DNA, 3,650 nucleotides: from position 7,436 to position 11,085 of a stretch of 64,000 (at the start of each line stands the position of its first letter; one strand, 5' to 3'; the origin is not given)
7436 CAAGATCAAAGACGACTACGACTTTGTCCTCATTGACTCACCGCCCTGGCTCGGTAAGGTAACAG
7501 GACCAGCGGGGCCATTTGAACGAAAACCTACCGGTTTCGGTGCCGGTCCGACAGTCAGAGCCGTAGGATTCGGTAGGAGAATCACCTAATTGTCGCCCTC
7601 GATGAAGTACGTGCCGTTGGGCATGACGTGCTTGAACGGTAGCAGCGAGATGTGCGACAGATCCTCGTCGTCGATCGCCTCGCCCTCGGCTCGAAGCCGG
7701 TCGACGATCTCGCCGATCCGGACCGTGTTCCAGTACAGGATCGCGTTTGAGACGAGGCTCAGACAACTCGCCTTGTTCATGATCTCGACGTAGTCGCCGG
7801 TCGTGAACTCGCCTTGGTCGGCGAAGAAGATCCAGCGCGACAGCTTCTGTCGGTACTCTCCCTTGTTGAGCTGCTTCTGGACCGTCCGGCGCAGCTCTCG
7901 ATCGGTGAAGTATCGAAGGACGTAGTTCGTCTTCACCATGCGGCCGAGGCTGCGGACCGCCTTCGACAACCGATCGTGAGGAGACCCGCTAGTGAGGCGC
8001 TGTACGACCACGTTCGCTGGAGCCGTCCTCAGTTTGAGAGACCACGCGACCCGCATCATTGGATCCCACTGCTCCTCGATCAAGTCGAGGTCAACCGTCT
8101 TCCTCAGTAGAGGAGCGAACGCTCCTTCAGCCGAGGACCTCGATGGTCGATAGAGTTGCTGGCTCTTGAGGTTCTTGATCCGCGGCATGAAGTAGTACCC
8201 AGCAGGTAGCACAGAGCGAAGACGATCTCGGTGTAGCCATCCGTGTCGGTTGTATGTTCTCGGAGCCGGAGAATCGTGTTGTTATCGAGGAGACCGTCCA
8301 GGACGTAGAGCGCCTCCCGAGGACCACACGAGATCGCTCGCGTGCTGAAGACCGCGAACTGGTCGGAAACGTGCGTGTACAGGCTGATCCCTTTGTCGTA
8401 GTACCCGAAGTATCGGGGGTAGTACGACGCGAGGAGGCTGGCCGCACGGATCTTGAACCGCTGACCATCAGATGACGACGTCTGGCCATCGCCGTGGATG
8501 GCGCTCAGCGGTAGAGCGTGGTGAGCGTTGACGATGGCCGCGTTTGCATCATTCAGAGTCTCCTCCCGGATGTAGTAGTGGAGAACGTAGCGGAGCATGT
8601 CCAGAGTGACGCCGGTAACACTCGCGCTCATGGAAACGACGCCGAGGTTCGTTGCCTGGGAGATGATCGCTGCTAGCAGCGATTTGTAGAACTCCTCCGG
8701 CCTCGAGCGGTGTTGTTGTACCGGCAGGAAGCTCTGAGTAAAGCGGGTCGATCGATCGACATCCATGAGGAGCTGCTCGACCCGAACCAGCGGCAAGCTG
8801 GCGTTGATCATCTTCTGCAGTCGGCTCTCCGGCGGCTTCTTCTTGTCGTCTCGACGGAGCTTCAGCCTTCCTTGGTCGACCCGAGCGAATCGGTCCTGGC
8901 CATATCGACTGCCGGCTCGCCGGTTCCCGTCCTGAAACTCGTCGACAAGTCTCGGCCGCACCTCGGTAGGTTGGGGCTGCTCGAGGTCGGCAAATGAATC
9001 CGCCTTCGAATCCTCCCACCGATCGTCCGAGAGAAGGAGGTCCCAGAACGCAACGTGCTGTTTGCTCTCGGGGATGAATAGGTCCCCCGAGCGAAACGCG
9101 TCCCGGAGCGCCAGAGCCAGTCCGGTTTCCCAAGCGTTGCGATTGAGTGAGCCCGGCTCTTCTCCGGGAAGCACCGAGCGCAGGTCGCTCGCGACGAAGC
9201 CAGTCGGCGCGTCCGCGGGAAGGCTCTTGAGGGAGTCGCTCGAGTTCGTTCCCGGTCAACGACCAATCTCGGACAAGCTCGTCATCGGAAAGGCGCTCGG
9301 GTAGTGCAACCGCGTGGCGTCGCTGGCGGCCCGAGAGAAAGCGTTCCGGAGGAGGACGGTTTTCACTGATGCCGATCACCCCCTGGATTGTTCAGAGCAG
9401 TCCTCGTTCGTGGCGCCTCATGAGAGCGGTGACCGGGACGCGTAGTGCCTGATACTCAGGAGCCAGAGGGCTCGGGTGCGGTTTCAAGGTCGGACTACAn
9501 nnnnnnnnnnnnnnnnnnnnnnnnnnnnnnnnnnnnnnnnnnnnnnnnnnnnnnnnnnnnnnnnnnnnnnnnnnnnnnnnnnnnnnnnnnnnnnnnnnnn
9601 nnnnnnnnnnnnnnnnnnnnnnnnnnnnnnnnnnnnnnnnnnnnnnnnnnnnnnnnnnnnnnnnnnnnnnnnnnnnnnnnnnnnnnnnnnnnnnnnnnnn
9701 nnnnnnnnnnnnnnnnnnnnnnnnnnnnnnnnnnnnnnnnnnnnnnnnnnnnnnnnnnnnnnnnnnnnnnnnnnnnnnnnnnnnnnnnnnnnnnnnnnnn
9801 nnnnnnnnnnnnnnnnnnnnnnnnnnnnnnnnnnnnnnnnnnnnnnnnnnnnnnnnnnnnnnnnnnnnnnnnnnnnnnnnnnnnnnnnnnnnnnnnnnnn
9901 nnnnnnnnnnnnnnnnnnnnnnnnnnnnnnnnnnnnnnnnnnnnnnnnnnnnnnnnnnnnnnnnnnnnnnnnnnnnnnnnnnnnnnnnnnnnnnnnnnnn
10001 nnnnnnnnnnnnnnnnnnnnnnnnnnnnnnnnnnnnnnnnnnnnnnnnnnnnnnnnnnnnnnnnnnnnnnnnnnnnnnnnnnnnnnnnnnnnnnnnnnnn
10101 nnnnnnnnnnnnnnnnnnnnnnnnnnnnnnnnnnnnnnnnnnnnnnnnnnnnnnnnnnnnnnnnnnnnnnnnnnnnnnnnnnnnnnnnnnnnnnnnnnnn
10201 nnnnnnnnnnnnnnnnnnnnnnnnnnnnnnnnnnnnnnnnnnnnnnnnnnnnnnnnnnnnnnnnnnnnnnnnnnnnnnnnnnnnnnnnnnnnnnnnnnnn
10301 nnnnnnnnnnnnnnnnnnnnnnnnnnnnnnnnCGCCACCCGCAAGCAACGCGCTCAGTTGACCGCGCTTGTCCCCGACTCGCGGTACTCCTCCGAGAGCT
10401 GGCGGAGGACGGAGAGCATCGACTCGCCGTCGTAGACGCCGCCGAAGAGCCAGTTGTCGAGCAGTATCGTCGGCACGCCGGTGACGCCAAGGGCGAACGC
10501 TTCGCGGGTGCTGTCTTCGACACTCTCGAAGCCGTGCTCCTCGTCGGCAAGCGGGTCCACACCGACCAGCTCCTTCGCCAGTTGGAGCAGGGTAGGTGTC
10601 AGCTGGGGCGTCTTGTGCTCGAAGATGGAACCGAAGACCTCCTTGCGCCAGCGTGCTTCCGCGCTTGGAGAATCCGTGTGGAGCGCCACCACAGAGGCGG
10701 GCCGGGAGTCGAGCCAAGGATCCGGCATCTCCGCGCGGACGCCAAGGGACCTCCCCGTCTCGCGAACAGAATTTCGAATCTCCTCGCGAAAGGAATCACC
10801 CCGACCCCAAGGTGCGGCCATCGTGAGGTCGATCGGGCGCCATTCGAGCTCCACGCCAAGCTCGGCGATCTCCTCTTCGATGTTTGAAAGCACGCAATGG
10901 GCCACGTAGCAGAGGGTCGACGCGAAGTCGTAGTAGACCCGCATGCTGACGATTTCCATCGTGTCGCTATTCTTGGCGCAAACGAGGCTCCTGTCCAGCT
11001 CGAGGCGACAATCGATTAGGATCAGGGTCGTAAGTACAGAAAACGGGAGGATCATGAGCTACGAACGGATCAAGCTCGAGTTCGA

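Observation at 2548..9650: Decayed mobile island: recombinase split by IS3, TA-parA operon, Tn3 remnant with adjacent deletion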

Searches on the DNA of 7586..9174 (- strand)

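Call 16: search_dna_similar(query=window:7586-9174:-, collection=plasmids, mode=distant, max_rows=15)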
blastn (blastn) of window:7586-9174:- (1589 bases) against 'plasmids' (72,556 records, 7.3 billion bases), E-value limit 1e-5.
Records with a match: 60; places in all: 61; records where one place covers at least 80% of the query: 0.
Best place of each record, by identity: 60-80% 60.
By first word of the organism name: Escherichia 23; Shigella 22; Alteromonas 3; Acaryochloris 2; Klebsiella 2; Arthrobacter 2; Salinimonas 1; Vibrio 1; Kovacikia 1; Methylophaga 1; and 2 more.
By predicted mobility (MOB-suite, as given by PLSDB): conjugative 40; mobilizable 13; non-mobilizable 7.
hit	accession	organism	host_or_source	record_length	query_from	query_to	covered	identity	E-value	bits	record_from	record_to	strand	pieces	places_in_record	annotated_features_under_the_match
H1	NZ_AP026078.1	Acaryochloris marina MBIC10699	cell culture,Ascidian, Diplosoma similis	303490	355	1576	77%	67.4%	2e-106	395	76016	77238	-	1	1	Tn3 family transposase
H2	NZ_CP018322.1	Alteromonas macleodii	Trichodesmium erythraeum IMS101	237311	29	1576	76%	68.4%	1e-96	431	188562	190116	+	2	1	Tn3 family transposase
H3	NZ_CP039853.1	Salinimonas iocasae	cell culture,deep sea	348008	29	1576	76%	68.4%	1e-96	431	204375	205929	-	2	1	Tn3 family transposase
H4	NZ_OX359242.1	Alteromonas macleodii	-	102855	29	1576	76%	68.4%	1e-96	431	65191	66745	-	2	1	Tn3 family transposase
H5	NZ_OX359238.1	Alteromonas macleodii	-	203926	29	1576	76%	68.4%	1e-96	431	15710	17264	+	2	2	Tn3 family transposase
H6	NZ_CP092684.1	Vibrio campbellii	Hippocampus kuda,Pure isolate,aquarium ...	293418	351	1576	77%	66.3%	3e-85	324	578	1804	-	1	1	Tn3 family transposase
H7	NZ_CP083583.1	Kovacikia minuta CCNUW1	cell culture,fresh water lake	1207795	511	1576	67%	67.7%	4e-97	364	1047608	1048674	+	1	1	record has no annotation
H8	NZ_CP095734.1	Methylophaga pinxianii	pure culture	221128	688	1576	56%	70.3%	1e-109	406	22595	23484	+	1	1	none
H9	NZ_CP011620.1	Klebsiella pneumoniae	Homo sapiens,urine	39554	696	1582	56%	66.5%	2e-63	251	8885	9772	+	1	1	Tn3 family transposase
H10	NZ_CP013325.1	Klebsiella pneumoniae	Homo sapiens,respiratory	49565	696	1582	56%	66.5%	2e-63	251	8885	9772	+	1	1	Tn3 family transposase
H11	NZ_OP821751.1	Enterobacter hormaechei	-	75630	696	1582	56%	66.5%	2e-63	251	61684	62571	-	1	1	none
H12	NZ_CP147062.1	Escherichia coli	environmental,hospital wastewater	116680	697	1450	47%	66.8%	4e-52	214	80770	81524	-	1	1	none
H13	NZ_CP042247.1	Escherichia coli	Dairy cow,Pure bacterial culture,milk ...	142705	697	1450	47%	64.9%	6e-37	164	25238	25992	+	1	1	none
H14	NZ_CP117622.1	Escherichia albertii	Grus grus,whole organism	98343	697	1450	47%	64.9%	6e-37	164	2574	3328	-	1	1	Tn3 family transposase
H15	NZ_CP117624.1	Escherichia albertii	Grus grus,whole organism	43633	697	1450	47%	64.9%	6e-37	164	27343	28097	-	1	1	Tn3 family transposase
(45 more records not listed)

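Call 18: get_annotated_region(hit=H2, flank=4000)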
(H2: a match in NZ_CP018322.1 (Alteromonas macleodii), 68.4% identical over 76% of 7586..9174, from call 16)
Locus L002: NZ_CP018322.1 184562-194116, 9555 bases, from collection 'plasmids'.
description: Alteromonas macleodii strain Te101 plasmid pTE101a, complete sequence
organism: Alteromonas macleodii (NCBI taxid 28108)
taxonomy: Bacteria; Pseudomonadota; Gammaproteobacteria; Alteromonadales; Alteromonadaceae; Alteromonas; Alteromonas macleodii
host: -; source: Trichodesmium erythraeum IMS101; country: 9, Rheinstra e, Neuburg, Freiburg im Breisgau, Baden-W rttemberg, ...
typing (MOB-suite, as given by PLSDB): non-mobilizable; replicon rep_cluster_1371; mating-pair formation MPF_I
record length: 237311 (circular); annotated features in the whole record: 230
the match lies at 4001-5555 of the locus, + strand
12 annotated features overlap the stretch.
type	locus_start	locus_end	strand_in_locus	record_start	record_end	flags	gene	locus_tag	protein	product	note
CDS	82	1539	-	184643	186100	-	chrA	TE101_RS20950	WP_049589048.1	chromate efflux transporter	GO:0015703 - chromate transport [Evidence IEA]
CDS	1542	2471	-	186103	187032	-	-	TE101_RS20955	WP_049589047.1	chromate resistance protein ChrB domain-containing protein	-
CDS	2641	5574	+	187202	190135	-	-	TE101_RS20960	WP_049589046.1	Tn3 family transposase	-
CDS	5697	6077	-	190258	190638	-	-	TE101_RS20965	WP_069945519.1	hypothetical protein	-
CDS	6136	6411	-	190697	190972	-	-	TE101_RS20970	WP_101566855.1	hypothetical protein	-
CDS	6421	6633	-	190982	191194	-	-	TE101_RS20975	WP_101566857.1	hypothetical protein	-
CDS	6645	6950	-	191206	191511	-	-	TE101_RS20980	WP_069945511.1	hypothetical protein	-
CDS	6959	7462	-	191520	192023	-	-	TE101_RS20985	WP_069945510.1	GNAT family N-acetyltransferase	-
CDS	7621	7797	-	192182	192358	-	-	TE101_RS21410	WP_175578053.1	hypothetical protein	-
CDS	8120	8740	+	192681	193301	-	-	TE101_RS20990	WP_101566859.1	hypothetical protein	-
CDS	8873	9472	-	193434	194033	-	-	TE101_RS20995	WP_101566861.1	hypothetical protein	-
CDS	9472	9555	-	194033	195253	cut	-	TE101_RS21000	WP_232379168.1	hypothetical protein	-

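Call 19: get_annotated_region(hit=H1, flank=4000)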
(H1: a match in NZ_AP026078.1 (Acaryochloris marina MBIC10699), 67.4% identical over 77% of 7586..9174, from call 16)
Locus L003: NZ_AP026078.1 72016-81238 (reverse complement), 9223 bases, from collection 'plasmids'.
description: Acaryochloris marina MBIC10699 plasmid pREC3, complete sequence
organism: Acaryochloris marina MBIC10699 (NCBI taxid 2954813)
taxonomy: Bacteria; Cyanobacteriota; Cyanophyceae; Acaryochloridales; Acaryochloridaceae; Acaryochloris; Acaryochloris marina; Acaryochloris marina MBIC10699
host: -; source: cell culture,Ascidian, Diplosoma similis; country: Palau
typing (MOB-suite, as given by PLSDB): conjugative; relaxase MOBF; mating-pair formation MPF_T
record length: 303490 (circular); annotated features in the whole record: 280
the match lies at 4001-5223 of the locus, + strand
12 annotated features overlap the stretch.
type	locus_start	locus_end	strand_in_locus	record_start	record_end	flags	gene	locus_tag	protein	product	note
CDS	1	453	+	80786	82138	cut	-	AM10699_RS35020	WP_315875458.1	formylglycine-generating enzyme family protein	-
CDS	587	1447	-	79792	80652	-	-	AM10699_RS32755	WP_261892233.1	hypothetical protein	-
CDS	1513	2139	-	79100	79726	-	-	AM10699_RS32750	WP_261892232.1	recombinase family protein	GO:0006310 - DNA recombination [Evidence IEA]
CDS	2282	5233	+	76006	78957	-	-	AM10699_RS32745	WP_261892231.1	Tn3 family transposase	-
CDS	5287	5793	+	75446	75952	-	-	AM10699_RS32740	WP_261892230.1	hypothetical protein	-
CDS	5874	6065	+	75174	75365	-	-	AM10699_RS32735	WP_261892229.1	hypothetical protein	-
CDS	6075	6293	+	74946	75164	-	-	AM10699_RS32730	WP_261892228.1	hypothetical protein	-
CDS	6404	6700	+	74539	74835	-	-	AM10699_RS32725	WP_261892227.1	hypothetical protein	-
CDS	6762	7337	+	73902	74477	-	-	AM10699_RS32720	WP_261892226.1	hypothetical protein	-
CDS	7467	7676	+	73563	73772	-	-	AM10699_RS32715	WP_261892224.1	hypothetical protein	-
CDS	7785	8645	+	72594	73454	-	-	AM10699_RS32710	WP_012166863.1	hypothetical protein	-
CDS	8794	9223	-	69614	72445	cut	-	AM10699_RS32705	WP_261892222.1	calcium-binding protein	-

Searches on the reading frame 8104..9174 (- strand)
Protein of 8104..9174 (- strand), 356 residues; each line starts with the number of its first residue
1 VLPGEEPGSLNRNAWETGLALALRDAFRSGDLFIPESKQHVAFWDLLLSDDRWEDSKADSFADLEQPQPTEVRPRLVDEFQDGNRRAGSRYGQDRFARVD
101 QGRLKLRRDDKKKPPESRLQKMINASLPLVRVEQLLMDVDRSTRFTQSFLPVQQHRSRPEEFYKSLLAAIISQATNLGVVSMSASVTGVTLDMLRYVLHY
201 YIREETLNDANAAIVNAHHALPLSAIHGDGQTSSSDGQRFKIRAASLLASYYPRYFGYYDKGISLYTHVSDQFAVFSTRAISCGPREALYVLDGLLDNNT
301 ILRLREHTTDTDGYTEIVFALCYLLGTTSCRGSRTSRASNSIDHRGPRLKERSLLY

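Call 5: search_protein_families(library=pfam, proteins=[window:8104-9174:-], max_evalue=0.01)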
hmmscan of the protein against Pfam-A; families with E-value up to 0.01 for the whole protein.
window:8104-9174:- (356 aa): 1 family
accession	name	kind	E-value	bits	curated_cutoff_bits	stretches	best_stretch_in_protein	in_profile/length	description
PF01526.23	DDE_Tnp_Tn3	-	4.6e-63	213.8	24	1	135-327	2-193/389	Tn3 transposase DDE domain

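Call 29: search_protein_families(library=ncbifam, proteins=[window:8104-9174:-], max_evalue=0.001)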
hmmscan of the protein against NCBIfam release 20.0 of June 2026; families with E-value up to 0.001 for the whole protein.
window:8104-9174:- (356 aa): 1 family
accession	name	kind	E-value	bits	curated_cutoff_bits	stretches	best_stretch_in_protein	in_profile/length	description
NF033527.1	transpos_Tn3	equivalog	8.8e-83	278.9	500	1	7-327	431-755/954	Tn3 family transposase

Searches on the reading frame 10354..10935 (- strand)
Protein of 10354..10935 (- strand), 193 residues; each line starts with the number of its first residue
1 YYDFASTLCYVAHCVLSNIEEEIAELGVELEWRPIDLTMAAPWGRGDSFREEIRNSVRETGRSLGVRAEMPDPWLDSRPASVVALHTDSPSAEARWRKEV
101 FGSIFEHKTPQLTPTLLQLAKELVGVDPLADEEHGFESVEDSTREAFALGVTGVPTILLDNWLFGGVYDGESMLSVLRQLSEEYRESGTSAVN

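Call 50: find_related_loci(query=window:10354-10935:-, collection=metagenome_contigs, flank=10000)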
Query window:10354-10935:- (193 aa) in metagenome_contigs; peptide patterns used: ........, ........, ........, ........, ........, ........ (x = any residue, [..] = any of these).
166 stretches matched a pattern; 9 encode a relative of the query (tblastn E <= 1e-3); 9 distinct loci.
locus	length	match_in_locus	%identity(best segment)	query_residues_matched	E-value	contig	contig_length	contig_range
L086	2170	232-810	98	1-193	5e-134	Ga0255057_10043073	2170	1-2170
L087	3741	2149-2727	74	1-193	3e-97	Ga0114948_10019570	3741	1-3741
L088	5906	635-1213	73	1-193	2e-95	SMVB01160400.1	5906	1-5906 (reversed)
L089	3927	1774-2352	72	1-193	1e-93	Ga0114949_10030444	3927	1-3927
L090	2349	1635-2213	71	1-193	1e-95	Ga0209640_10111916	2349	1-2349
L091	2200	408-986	72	1-193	4e-90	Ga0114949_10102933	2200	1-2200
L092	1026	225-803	68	1-193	1e-86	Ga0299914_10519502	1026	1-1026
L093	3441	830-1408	63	1-193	2e-79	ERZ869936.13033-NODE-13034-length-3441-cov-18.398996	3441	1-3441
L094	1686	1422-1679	76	1-86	2e-42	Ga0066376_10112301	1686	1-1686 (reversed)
